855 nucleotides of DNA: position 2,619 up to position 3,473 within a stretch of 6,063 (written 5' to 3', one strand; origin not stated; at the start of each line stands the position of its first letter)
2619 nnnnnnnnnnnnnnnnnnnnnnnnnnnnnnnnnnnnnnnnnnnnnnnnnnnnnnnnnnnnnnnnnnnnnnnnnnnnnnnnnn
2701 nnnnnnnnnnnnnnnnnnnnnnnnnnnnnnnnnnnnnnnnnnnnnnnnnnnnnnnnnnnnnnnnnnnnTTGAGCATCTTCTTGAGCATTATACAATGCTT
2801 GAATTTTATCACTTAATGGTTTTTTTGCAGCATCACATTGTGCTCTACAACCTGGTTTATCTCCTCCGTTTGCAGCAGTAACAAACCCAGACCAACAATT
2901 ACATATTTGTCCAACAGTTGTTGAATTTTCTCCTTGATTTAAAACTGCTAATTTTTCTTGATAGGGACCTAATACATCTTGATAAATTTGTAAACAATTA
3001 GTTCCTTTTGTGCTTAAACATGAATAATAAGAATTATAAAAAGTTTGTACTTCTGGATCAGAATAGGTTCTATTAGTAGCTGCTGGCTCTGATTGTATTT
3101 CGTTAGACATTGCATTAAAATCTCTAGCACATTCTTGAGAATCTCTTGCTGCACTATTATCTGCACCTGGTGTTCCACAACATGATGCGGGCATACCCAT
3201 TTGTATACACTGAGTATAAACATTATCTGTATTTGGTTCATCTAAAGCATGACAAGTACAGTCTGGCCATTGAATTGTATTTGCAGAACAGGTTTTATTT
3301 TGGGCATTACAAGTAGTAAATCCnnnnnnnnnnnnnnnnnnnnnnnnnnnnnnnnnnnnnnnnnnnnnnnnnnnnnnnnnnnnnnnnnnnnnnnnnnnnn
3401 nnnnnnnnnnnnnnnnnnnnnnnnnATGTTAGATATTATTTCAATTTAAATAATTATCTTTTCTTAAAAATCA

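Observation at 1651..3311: Tandem paralogs share an apparently uncharacterised disulfide-rich ectodomain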

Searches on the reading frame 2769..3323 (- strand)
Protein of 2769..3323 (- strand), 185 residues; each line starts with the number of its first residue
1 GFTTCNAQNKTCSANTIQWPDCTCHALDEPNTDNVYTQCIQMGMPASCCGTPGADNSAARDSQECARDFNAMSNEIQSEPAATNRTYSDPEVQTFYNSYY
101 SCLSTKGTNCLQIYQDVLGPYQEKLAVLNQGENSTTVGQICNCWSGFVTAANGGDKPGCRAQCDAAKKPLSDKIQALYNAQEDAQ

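Call 6: find_homologous_proteins(query=window:2769-3323:-, max_evalue=0.01)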
Query seq(185 aa) (185 aa): 1 proteins with E <= 0.01 among 11 candidates.
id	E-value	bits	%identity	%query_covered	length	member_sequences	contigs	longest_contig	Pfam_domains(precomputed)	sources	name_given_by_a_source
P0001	4.2e-63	230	100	55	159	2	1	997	-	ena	-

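Call 8: search_solved_structures(query=window:2769-3323:-, max_evalue=10)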
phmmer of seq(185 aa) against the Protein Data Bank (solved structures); distinct sequences matched with E-value up to 10: 1.
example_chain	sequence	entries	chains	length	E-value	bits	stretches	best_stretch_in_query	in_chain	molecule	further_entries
8em1_A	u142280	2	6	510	0.96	12.5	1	103-175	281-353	PaqCI, DNA Unbound | Type IIS Restriction Endonuclease PaqCI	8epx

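Call 15: find_related_loci(query=A2, collection=genome_contigs, flank=10000)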
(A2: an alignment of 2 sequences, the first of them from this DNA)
Query A2 (183 aa) in genome_contigs; peptide patterns used: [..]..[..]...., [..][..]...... (x = any residue, [..] = any of these).
25 stretches matched a pattern, but none encodes a relative of the query by tblastn (E <= 1e-3).

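Call 16: find_related_loci(query=A2, collection=metagenome_contigs, flank=10000)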
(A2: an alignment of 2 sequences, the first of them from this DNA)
Query A2 (183 aa) in metagenome_contigs; peptide patterns used: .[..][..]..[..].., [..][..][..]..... (x = any residue, [..] = any of these).
124 stretches matched a pattern, but none encodes a relative of the query by tblastn (E <= 1e-3).

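Call 17: find_encoding_contigs(protein=P0001, flank=10000)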
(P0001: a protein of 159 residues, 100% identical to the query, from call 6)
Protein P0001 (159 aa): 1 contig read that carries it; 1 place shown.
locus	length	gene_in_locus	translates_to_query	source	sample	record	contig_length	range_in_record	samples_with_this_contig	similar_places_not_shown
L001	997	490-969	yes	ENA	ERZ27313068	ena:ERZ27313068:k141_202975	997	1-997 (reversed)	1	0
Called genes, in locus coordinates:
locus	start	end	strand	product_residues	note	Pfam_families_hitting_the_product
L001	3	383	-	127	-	?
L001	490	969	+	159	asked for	-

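Call 22: predict_structure(alignment_id=A2)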
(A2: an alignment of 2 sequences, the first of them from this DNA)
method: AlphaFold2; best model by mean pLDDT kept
length: 183 residues; sequences in the alignment: 2
mean_pLDDT: 53.5   pTM: 0.38
mean pLDDT of the five models: 53.5, 43.1, 42.7, 41.9, 38.6
residues with pLDDT >= 90: 0; 70-90: 9; 50-70: 103; < 50: 71
segments of 3 or more residues with pLDDT < 50: 1-10, 28-32, 52-66, 69-82, 131-134, 143-160
pLDDT, mean of each block of 10 residues (from residue 1): 40 53 53 55 53 47 48 46 64 69 60 62 57 48 45 43 57 61 57
secondary structure, 60 per line:
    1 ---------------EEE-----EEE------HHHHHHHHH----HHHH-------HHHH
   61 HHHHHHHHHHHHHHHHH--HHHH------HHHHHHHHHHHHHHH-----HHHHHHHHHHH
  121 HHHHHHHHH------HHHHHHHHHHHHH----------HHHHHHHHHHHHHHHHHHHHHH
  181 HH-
elements in order: E16-18 E24-26 H33-41 H46-49 H57-77 H80-83 H90-104 H110-129 H136-148 H159-182

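Call 23: search_protein_representatives(alignment_id=A2)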
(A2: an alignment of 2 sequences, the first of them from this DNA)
Query: 2 sequences, 250 profile positions. Proteins with E-value up to 0.001 (for the whole library): 2; up to 1e-10: 2; up to 1e-30: 2. The best 2 are listed.
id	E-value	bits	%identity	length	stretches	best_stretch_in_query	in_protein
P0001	5.9e-48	180.1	-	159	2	1-82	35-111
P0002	9.5e-35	136.9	-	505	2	6-76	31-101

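Call 25: find_encoding_contigs(protein=P0002, flank=10000)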
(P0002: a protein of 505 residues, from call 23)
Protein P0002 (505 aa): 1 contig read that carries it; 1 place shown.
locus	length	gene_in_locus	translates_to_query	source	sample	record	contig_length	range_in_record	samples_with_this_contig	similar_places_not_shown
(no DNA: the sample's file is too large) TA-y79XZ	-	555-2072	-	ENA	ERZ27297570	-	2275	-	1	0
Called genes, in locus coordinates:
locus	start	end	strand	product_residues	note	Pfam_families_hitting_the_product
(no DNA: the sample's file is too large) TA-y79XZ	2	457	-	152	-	?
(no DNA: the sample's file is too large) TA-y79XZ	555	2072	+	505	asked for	-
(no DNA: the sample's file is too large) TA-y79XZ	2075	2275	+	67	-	?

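Call 29: find_homologous_proteins(query=A4, max_evalue=1)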
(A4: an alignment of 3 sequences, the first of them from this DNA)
Query A4 (3 sequences) (183 aa, profile of the alignment): 1 proteins with E <= 1 among 2627 candidates.
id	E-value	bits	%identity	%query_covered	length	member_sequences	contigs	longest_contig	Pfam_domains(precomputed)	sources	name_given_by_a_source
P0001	6.9e-48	181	100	56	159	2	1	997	-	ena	-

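Call 30: search_solved_structures(query=A4, max_evalue=10, show_alignments=2)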
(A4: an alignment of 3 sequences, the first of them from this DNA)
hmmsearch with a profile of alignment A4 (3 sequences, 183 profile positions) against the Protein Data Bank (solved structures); distinct sequences matched with E-value up to 10: 3.
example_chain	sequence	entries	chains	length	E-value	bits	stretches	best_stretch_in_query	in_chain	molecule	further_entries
6yny_G1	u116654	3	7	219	0.7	13.2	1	64-147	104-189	Oligomycin sensitivity-conferring protein (OSCP)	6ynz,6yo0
2i15_A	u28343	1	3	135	1.4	12.3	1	81-129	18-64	Hypothetical protein MG296 homolog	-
3ljk_A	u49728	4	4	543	3.1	11.1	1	87-150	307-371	Glucose-6-phosphate isomerase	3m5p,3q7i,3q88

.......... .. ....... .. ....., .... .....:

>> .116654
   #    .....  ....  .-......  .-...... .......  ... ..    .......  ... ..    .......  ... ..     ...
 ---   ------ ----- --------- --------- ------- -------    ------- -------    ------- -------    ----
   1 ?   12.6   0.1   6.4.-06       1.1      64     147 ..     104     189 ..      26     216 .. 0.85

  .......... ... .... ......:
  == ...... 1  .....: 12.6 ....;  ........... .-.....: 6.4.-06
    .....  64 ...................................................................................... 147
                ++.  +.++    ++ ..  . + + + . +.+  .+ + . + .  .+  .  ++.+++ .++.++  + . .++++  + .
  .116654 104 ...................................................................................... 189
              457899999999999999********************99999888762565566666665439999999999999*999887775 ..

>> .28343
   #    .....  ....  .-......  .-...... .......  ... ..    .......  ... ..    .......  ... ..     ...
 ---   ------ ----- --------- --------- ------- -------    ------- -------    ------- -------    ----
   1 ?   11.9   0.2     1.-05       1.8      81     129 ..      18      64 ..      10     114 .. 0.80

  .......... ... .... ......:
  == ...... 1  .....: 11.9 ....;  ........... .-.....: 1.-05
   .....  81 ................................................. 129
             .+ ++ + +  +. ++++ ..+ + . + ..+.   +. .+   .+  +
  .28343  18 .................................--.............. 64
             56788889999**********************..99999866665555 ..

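Call 31: search_protein_families(library=pfam, max_evalue=5, proteins=[P0002, window:2775-3323:-])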
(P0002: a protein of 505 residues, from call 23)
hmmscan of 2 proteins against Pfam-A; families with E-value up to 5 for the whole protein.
P0002 (505 aa): 1 family
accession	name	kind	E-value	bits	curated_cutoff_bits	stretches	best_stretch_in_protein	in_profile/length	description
PF20860.2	Dicers_N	-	0.028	14.9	27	1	112-154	2-42/89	Dicers, N-terminal domain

seq(183 aa): 0 families

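Call 33: find_related_loci(query=A4, collection=viral_contigs, flank=10000)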
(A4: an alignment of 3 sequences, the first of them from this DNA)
Query A4 (183 aa) in viral_contigs; peptide patterns used: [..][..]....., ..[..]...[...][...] (x = any residue, [..] = any of these).
18 stretches matched a pattern, but none encodes a relative of the query by tblastn (E <= 1e-3).

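Call 39: fold_search(model_id=the predicted structure, library=pdb)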
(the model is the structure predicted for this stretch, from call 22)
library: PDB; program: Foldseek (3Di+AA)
matches with E <= 10: 71; with E <= 0.001: 0
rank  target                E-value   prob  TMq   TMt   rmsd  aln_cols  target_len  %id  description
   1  4jeu_B                5.4e-01  0.21  0.25  0.21  18.9       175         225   11  Crystal Structure of Munc18a and Syntaxin1 with native N-terminus complex (released 2013-07-17)
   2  3bqz_A                7.3e-01  0.05  0.12  0.12  16.6       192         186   12  Crystal Structure of the Complex of Malachite Green Bound to QacR(E90Q), a Mutant of a Multidrug Binding Transcription (released 2008-12-23)
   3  4jeh_B                1.4e+00  0.13  0.24  0.21  18.9       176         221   12  Crystal Structure of Munc18a and Syntaxin1 lacking N-peptide complex (released 2013-07-17)
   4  1j1j_A                1.5e+00  0.07  0.19  0.17  18.2       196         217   13  Crystal Structure of human Translin (released 2003-12-06)
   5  8e0m_G                1.9e+00  0.15  0.25  0.28  13.8       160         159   13  Homotrimeric variant of tcTRP9, BGL15 (released 2023-04-12)
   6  4epz                  1.9e+00  0.06  0.15  0.17  16.2       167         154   11  Crystal structure of a transcription anti-terminator antagonist UpxZ (BACUNI_04315) from Bacteroides uniformis ATCC 8492 (released 2012-07-11)
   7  3c98_B                2.1e+00  0.09  0.24  0.20  19.2       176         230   15  Revised structure of the munc18a-syntaxin1 complex (released 2008-03-25)
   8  2iai                  2.1e+00  0.04  0.17  0.16  19.3       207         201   11  Crystal structure of SCO3833, a member of the TetR transcriptional regulator family from Streptomyces coelicolor A3 (released 2006-09-26)
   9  8vwx                  2.1e+00  0.03  0.14  0.07  17.5       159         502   17  Human Bcl-2 (G101V Mutant)/Bcl-xL Chimera Fused to Maltose-Binding Protein (released 2024-10-02)
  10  8e0m_B                2.7e+00  0.10  0.24  0.25  14.7       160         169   13  Homotrimeric variant of tcTRP9, BGL15 (released 2023-04-12)
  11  8vxn                  2.8e+00  0.03  0.14  0.07  16.9       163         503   14  Human Bcl-2/Bcl-xL Chimera Fused to Maltose-Binding Protein (released 2024-10-02)
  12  5vju                  3.3e+00  0.05  0.19  0.18  20.8       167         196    9  De Novo Photosynthetic Reaction Center Protein Variant Equipped with His-Tyr H-bond, Heme B, and Cd(II) ions (released 2018-04-25)
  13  7r3y_B                3.3e+00  0.03  0.16  0.05  17.2       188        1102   13  The crystal structure of the V426L variant of Pol2CORE in complex with DNA and an incoming nucleotide (released 2022-07-27)
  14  5dqz_C                4.1e+00  0.05  0.20  0.13  15.4       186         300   11  Crystal Structure of Cas-DNA-PAM complex (released 2015-11-11)
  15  4yjj_B                4.3e+00  0.04  0.18  0.18  19.5       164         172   10  Crystal structure of Phycocyanin from marine cyanobacterium Phormidium rubidum sp. A09DM (released 2016-03-09)
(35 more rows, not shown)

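Call 44: predict_structure(alignment_id=A4)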
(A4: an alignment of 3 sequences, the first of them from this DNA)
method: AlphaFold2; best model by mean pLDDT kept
length: 183 residues; sequences in the alignment: 3
mean_pLDDT: 65.2   pTM: 0.44
mean pLDDT of the five models: 65.2, 63.6, 61.8, 57.4, 56.7
residues with pLDDT >= 90: 5; 70-90: 66; 50-70: 73; < 50: 39
segments of 3 or more residues with pLDDT < 50: 1-4, 6-10, 77-80, 133-142, 144-156
pLDDT, mean of each block of 10 residues (from residue 1): 44 59 56 60 70 61 72 54 74 89 80 86 75 43 44 45 72 86 79
secondary structure, 60 per line:
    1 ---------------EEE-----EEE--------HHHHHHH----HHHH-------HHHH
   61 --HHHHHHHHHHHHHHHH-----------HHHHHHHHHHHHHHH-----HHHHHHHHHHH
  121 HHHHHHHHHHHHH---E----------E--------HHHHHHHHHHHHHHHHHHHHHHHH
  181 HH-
elements in order: E16-18 E24-26 H35-41 H46-49 H57-60 H63-78 H90-104 H110-133 H157-182

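Call 48: fold_search(model_id=the predicted structure, library=pdb)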
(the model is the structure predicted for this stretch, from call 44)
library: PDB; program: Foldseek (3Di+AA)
matches with E <= 10: 81; with E <= 0.001: 0
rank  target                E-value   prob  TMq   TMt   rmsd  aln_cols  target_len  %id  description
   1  8wm6_L                1.3e+00  0.12  0.22  0.25  18.3       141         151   13  The structure of PSI-CAC(L-14)of R.salina at 2.7 angstroms resolution (released 2024-05-29)
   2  4hwi_B                1.3e+00  0.11  0.24  0.25  20.7       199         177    8  Crystal structure of ATBAG1 in complex with HSP70 (released 2013-05-29)
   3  5eqz                  1.4e+00  0.18  0.25  0.31  11.6       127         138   16  Crystal structure of a Rev protein from Borrelia burgdorferi at 1.80 A resolution (released 2015-12-09)
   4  4hwh_C                2.0e+00  0.41  0.25  0.49  15.7       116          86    7  Crystal structure of ATBAG4 (released 2013-05-29)
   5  6tcl_L                2.1e+00  0.13  0.21  0.24   8.4       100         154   14  Photosystem I tetramer (released 2020-02-19)
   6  6ejq_G                2.3e+00  0.06  0.18  0.22  12.4       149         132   11  Crystal structure of a C-terminally truncated small terminase protein from the thermophilic bacteriophage G20c (released 2018-10-10)
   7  6ejq_D                2.4e+00  0.06  0.17  0.22  13.5       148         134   14  Crystal structure of a C-terminally truncated small terminase protein from the thermophilic bacteriophage G20c (released 2018-10-10)
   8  6ejq_A                2.4e+00  0.06  0.16  0.20  13.8       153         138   15  Crystal structure of a C-terminally truncated small terminase protein from the thermophilic bacteriophage G20c (released 2018-10-10)
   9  5yny_D                2.5e+00  0.35  0.31  0.47  14.1       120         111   10  Structure of house dust mite allergen Der F 21 in PEG2KMME (released 2019-03-13)
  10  9kz9_L                2.5e+00  0.09  0.21  0.25  15.7       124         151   14  Cryo-EM structure of PSI-ACPI from Rhodomonas sp. NIES-2332 at 2.08 angstroms resolution (released 2025-11-26)
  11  7ksq_L                2.5e+00  0.07  0.22  0.24  19.6       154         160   13  The Structure of the moss PSI-LHCI reveals the evolution of the LHCI antenna (released 2022-03-30)
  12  6v1i_A                2.9e+00  0.04  0.16  0.19  13.3       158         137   16  Cryo-EM reconstruction of the thermophilic bacteriophage P74-26 small terminase- symmetric (released 2020-02-12)
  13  4hwh_D                3.0e+00  0.28  0.26  0.47  13.7       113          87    8  Crystal structure of ATBAG4 (released 2013-05-29)
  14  8gji_A                3.2e+00  0.08  0.20  0.21  15.3       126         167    9  De novo design of high-affinity protein binders to bioactive helical peptides (released 2024-01-10)
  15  4xvn_F                3.2e+00  0.04  0.17  0.20  13.5       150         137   15  Crystal structure of the small terminase from thermophilic phage G20C (released 2016-02-10)
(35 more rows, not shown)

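Call 53: search_protein_families(library=ncbifam, max_evalue=10, proteins=[P0002])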
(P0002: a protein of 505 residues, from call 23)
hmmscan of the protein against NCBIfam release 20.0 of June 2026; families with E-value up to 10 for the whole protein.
P0002 (505 aa): 0 families

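Call 64: search_dna_similar(query=window:2775-3323:-, collection=phages, mode=protein, max_evalue=0.01)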
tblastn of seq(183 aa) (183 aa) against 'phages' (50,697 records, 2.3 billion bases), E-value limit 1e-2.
No match.

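Call 66: fold_search(model_id=the predicted structure, library=viral)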
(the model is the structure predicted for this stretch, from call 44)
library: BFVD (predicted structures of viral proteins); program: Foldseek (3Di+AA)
matches with E <= 10: 116; with E <= 0.001: 0
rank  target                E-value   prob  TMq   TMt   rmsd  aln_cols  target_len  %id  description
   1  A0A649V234            4.5e-01  0.44  0.24  0.38   6.4        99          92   15  Uncharacterized protein [Lactococcus phage P1048]
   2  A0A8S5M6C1            5.6e-01  0.20  0.21  0.32  12.5       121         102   15  Uncharacterized protein [Myoviridae sp. ctCL221]
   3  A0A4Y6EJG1            7.1e-01  0.20  0.23  0.18  14.9       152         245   11  (no name in the UniProt tables at hand)
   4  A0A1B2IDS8            7.9e-01  0.13  0.21  0.12  17.9       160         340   13  Uncharacterized protein [Erwinia phage vB_EamM_Kwan]
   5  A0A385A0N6            1.7e+00  0.07  0.20  0.12  21.5       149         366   13  (no name in the UniProt tables at hand)
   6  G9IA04                1.9e+00  0.10  0.25  0.13  17.6       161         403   13  (no name in the UniProt tables at hand)
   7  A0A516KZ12            2.1e+00  0.21  0.27  0.41  13.2       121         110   12  (no name in the UniProt tables at hand)
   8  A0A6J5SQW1            2.1e+00  0.06  0.19  0.10  16.4       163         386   14  Uncharacterized protein [uncultured Caudovirales phage]
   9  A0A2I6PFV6            2.4e+00  0.06  0.17  0.19  14.5       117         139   14  (no name in the UniProt tables at hand)
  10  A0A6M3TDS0            2.4e+00  0.04  0.16  0.17  13.9       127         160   12  (no name in the UniProt tables at hand)
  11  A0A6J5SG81            2.5e+00  0.06  0.20  0.23  16.9       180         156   13  Uncharacterized protein [uncultured Caudovirales phage]
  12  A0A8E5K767            2.7e+00  0.21  0.30  0.40   7.5       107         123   10  (no name in the UniProt tables at hand)
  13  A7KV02                2.7e+00  0.09  0.24  0.25  15.1       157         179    8  (no name in the UniProt tables at hand)
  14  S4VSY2                2.8e+00  0.06  0.20  0.10  15.7       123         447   15  Uncharacterized protein [Pandoravirus salinus]
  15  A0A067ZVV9            2.8e+00  0.05  0.18  0.18  19.1       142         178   10  (no name in the UniProt tables at hand)
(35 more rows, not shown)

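Call 67: search_dna_similar(query=window:2775-3323:-, collection=plasmids, mode=protein, max_evalue=0.01)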
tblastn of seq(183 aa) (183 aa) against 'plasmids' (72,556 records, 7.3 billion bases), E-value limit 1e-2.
No match.

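Call 74: list_cluster_members(proteins=[P0002, P0001])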
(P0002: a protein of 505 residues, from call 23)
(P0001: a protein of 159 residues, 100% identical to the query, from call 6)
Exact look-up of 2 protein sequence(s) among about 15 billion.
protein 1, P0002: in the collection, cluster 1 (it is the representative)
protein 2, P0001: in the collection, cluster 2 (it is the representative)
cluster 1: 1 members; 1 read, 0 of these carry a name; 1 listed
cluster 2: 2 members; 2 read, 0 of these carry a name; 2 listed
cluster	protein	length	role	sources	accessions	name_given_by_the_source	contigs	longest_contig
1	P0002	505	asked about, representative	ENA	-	-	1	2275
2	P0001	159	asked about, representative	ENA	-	-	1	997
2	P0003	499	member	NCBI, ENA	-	-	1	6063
